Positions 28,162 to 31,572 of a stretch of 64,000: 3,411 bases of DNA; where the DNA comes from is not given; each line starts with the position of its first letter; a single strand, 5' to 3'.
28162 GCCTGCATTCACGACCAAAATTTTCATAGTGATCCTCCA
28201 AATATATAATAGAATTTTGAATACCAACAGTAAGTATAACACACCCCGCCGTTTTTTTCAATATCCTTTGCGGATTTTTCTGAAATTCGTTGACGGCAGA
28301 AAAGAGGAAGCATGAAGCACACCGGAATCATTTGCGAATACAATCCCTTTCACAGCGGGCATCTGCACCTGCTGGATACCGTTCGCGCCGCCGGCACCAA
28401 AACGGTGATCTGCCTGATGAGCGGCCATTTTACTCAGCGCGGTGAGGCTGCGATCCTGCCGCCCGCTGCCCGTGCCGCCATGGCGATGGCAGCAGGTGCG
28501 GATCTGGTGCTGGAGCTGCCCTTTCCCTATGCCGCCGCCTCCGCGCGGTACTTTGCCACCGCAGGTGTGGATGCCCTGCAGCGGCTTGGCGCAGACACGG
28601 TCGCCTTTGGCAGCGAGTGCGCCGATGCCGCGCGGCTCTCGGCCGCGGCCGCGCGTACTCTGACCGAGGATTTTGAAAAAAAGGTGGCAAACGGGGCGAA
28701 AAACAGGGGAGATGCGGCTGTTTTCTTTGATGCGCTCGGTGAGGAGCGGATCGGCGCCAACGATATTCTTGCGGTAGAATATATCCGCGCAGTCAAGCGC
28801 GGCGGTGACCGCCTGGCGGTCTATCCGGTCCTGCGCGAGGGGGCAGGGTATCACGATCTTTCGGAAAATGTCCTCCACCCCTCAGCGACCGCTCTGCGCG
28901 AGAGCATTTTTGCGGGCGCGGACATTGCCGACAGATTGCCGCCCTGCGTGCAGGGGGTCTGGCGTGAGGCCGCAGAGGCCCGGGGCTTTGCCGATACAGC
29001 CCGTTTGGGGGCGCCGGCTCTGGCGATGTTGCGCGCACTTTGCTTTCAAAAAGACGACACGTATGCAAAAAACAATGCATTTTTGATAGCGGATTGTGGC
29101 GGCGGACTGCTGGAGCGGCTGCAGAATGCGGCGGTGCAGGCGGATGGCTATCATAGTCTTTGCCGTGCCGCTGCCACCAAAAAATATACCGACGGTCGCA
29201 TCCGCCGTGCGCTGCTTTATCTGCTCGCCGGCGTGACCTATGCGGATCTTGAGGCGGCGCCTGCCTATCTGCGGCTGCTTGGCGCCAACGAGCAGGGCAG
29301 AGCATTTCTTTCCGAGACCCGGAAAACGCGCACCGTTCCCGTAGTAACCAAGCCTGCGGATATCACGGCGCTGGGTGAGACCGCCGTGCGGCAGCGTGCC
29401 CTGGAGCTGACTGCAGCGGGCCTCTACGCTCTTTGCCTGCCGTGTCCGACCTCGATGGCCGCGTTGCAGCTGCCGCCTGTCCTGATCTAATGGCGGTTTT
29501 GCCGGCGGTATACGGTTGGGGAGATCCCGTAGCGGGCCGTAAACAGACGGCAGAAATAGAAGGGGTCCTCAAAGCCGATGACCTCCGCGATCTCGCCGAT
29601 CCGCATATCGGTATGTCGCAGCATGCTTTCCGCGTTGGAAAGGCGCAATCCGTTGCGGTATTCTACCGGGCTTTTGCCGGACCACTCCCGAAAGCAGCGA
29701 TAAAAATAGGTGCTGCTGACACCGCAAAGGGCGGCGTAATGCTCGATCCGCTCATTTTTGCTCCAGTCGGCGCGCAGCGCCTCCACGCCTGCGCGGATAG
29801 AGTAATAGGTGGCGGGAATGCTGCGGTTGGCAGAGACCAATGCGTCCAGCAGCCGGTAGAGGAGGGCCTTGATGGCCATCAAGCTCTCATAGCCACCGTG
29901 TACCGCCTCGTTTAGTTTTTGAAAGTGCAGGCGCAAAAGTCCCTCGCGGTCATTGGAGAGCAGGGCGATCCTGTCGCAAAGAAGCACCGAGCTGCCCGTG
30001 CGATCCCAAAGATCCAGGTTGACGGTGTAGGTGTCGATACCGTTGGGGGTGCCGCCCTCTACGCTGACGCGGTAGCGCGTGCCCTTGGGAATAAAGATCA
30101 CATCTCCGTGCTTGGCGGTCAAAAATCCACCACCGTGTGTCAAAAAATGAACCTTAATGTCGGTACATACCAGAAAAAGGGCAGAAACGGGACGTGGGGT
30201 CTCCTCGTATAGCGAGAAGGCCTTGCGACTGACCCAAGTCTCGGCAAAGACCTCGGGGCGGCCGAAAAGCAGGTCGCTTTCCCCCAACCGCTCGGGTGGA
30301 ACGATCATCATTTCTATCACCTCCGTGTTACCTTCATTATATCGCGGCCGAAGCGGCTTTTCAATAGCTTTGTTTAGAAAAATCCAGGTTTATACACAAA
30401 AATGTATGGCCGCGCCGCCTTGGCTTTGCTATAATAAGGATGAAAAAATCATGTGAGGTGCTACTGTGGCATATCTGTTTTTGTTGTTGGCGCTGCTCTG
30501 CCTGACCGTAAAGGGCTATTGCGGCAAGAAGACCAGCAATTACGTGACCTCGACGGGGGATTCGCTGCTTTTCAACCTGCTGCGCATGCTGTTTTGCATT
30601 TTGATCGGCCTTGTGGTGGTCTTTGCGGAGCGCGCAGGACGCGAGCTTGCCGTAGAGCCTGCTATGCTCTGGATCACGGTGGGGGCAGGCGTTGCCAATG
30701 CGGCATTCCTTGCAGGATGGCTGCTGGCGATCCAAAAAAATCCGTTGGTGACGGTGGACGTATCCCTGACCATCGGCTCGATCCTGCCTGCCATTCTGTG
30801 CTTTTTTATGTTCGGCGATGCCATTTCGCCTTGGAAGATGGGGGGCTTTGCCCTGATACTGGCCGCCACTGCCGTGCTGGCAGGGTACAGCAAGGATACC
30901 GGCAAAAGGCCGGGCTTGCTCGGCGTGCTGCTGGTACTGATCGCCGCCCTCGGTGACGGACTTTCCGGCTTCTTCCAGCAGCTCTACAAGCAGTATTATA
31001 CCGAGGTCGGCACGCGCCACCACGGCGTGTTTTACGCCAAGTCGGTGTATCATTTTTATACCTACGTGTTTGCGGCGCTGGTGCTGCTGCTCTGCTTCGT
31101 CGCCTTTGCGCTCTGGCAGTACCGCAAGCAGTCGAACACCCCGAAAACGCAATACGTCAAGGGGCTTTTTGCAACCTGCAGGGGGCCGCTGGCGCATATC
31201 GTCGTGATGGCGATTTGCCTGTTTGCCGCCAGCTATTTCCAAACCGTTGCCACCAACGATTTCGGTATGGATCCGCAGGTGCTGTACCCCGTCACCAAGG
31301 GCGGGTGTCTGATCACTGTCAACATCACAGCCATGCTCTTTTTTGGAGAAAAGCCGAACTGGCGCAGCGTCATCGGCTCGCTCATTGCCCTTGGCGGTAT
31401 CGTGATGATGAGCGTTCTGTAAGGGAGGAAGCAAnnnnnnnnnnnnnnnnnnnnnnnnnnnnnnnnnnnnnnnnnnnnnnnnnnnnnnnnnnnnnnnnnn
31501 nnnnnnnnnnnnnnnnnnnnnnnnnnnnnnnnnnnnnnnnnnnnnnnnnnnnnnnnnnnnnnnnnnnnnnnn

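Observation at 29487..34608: AraC-controlled DMT transporter / glycyl-radical enzyme / aldo-keto reductase operon with no activase in 64 kb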

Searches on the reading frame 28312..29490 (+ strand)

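Call 3: search_protein_families(library=pfam, proteins=[window:28312-29490:+], max_evalue=0.01)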
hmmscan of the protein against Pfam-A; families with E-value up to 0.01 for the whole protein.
window:28312-29490:+ (392 aa): 2 families
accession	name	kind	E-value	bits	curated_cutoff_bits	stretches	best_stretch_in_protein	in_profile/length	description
PF05636.17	HIGH_NTase1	-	1.6e-85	288.3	27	1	1-376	1-390/402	HIGH Nucleotidyl Transferase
PF01467.32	CTP_transf_like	-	8.8e-06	26.4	21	1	10-64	6-61/133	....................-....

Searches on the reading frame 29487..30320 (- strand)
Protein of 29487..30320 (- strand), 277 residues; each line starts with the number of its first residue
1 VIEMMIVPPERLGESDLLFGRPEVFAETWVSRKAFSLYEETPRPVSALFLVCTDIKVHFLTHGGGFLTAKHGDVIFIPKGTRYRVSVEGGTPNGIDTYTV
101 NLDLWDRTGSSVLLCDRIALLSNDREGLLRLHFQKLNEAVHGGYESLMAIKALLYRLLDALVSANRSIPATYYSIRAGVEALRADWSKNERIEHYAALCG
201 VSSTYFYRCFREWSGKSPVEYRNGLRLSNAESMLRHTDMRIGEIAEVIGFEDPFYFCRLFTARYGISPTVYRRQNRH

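Call 3: search_protein_families(library=pfam, proteins=[window:29487-30320:-], max_evalue=0.01)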
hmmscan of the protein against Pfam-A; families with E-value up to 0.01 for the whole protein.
window:29487-30320:- (277 aa): 2 families
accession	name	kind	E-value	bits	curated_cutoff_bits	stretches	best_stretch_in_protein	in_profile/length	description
PF12833.13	HTH_18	-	1.8e-21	76.6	33.6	1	195-274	1-80/80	Helix-turn-helix domain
PF00165.29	HTH_AraC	-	4.8e-21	74.8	26.6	2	234-273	1-42/42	Bacterial regulatory helix-turn-helix proteins, AraC family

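Call 4: search_protein_families(library=ncbifam, proteins=[window:29487-30320:-], max_evalue=0.01)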
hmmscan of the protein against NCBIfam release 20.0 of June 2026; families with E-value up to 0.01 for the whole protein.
window:29487-30320:- (277 aa): 28 families (the best 25 are shown)
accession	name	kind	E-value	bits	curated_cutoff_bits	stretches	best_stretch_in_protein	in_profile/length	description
NF007860.0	PRK10572.1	equivalog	1e-17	64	208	1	129-276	136-286/292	arabinose operon transcriptional regulator AraC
NF049932.1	TranspRegBtr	equivalog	2.7e-16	59.2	900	1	152-276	142-267/531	bacillibactin transport transcriptional regulator Btr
NF047788.1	TransRegPocR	equivalog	1.1e-13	51.1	500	1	182-275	198-291/296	transcriptional regulator PocR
NF006902.0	PRK09393.1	equivalog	8.2e-12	44.9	425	1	179-275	226-322/327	transcriptional regulator FtrA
NF012144.2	ramA_TF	equivalog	2.8e-11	43.8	180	1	184-275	16-107/108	RamA family antibiotic efflux transcriptional regulator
NF010026.0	PRK13501.1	equivalog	4.3e-11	42.5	363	1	198-274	201-277/290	HTH-type transcriptional activator RhaR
NF010028.0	PRK13503.1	equivalog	1.5e-10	41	288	1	182-275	180-273/278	HTH-type transcriptional activator RhaS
NF010025.2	PRK13500.1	equivalog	5.3e-10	39.3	525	1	181-276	184-279/282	HTH-type transcriptional activator RhaR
TIGR02297.1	HpaA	equivalog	1.9e-08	33.9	274.65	1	185-274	198-287/287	4-hydroxyphenylacetate catabolism regulatory protein HpaA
NF050186.1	TransRegGliRPseudo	equivalog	2e-08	34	570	1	225-276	287-338/338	AraC family transcriptional regulator GliR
NF047455.1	TF_Staph_AryK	equivalog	6.6e-08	31.2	850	1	187-276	171-260/759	transcriptional regulator AryK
NF049968.1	QhpR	equivalog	9.4e-08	31.5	250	1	226-272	238-284/284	AraC-like transcriptional regulator QhpR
NF007243.0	PRK09685.1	equivalog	1.8e-07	30.9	199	1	147-275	175-302/303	transcriptional regulator FeaR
NF040475.1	chlor_reg_RclR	equivalog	3.3e-07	29.9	400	1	192-274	196-278/284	reactive chlorine-specific transcriptional regulator RclR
NF052371.1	TransRegGbdRPseu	equivalog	4.6e-07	29.2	480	1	192-274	244-326/365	choline metabolism transcriptional regulator GbdR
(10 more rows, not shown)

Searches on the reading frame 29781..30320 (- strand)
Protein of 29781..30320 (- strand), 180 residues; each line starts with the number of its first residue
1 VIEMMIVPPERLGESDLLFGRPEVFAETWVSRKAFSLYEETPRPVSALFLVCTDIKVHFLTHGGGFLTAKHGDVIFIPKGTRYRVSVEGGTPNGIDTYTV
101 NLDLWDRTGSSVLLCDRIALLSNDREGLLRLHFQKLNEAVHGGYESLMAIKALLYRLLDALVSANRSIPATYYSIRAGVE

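Call 58: search_protein_families(library=pfam, proteins=[window:29781-30320:-], max_evalue=5)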
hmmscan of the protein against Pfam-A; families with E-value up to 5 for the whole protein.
window:29781-30320:- (180 aa): 4 families
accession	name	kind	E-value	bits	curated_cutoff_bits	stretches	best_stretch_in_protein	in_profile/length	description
PF06249.18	EutQ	-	0.028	14.6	21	1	62-88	110-136/152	Ethanolamine utilisation protein EutQ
PF20510.4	HgmA_N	-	0.091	12.5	20.2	1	50-102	150-203/273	Homogentisate 1,2-dioxygenase N-terminal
PF07883.17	Cupin_2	-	0.12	12.5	27.2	1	60-92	31-63/70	Cupin domain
PF12852.13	Cupin_6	-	0.15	12.2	26.7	1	53-99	41-88/183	Cupin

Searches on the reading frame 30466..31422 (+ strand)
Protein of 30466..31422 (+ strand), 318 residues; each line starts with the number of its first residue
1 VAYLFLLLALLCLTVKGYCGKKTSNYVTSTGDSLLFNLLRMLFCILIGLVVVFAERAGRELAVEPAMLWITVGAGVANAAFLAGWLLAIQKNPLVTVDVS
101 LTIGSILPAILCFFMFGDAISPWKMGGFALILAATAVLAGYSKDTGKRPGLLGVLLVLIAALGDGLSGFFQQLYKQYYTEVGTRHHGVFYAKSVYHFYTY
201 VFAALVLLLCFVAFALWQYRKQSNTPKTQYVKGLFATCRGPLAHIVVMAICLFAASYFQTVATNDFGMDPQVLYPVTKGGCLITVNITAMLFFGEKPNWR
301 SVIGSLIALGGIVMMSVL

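Call 3: search_protein_families(library=pfam, proteins=[window:30466-31422:+], max_evalue=0.01)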
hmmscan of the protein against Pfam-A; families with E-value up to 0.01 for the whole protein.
window:30466-31422:+ (318 aa): 1 family
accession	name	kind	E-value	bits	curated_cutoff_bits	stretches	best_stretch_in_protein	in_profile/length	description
PF00892.27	EamA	-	2.9e-08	34.5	28.2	2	153-316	3-134/135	EamA-like transporter family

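Call 4: search_protein_families(library=ncbifam, proteins=[window:30466-31422:+], max_evalue=0.01)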
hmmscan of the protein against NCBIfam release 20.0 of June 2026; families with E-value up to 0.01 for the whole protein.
window:30466-31422:+ (318 aa): 0 families

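Call 58: search_protein_families(library=pfam, proteins=[window:30466-31422:+], max_evalue=5)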
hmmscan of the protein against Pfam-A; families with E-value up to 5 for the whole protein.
window:30466-31422:+ (318 aa): 4 families
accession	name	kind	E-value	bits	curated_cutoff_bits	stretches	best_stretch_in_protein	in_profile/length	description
PF00892.27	EamA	-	2.9e-08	34.5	28.2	2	153-316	3-134/135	EamA-like transporter family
PF00893.25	Multi_Drug_Res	-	0.094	13.7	23.7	1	243-304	30-89/93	Small Multidrug Resistance protein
PF13789.11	DUF4181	-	0.15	13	25.4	1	192-229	56-93/108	Domain of unknown function (DUF4181)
PF11669.13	WBP-1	-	0.44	11.7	28.1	1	192-231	19-57/102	WW domain-binding protein 1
